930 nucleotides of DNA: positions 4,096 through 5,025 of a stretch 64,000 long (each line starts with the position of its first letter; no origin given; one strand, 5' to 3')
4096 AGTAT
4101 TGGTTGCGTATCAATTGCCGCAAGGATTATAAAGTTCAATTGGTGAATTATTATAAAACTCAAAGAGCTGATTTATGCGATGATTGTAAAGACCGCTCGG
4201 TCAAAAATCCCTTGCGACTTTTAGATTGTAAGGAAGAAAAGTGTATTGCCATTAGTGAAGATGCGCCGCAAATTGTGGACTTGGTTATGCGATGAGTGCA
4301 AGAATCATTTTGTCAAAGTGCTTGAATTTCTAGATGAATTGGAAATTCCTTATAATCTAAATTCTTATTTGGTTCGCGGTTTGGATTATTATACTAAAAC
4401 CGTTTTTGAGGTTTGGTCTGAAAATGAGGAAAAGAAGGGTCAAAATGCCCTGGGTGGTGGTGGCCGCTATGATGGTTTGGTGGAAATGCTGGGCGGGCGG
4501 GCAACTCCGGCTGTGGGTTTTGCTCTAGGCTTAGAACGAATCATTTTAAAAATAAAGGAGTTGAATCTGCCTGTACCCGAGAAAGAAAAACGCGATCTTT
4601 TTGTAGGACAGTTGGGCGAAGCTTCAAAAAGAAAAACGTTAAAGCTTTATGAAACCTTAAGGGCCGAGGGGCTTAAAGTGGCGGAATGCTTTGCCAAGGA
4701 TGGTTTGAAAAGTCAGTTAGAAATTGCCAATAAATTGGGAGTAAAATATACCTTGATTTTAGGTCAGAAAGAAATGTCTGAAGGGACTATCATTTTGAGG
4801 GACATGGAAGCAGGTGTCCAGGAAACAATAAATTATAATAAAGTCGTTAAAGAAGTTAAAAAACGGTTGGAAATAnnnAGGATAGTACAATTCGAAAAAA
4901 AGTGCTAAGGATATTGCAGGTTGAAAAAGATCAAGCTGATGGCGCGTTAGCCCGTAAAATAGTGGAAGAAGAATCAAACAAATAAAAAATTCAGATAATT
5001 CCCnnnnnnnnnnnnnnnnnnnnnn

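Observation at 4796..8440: Segmental duplication of a hisS-3' / rpsU / yqeY / adhesin unit with a deletion scar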

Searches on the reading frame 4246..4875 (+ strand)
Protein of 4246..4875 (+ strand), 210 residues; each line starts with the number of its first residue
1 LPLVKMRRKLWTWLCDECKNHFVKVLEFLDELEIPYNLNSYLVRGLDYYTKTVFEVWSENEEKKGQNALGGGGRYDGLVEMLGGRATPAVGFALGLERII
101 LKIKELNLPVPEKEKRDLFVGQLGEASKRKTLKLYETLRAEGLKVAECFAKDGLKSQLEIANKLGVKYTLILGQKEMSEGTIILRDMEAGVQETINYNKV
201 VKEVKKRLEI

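Call 8: search_protein_families(library=pfam, proteins=[window:4246-4875:+], max_evalue=0.01)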
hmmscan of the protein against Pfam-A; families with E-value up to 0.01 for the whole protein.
window:4246-4875:+ (210 aa): 3 families
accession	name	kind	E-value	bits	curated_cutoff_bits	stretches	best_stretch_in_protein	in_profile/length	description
PF13393.11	tRNA-synt_His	-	1.7e-15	57.5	25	1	15-99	228-308/308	Histidyl-tRNA synthetase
PF03129.25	HGTP_anticodon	-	8.4e-12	45.5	21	1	125-207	9-94/94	Anticodon binding domain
PF20469.4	OLD-like_TOPRIM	-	0.0056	17.6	23.2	0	134-171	25-63/67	Overcoming lysogenization defect protein-like, TOPRIM domain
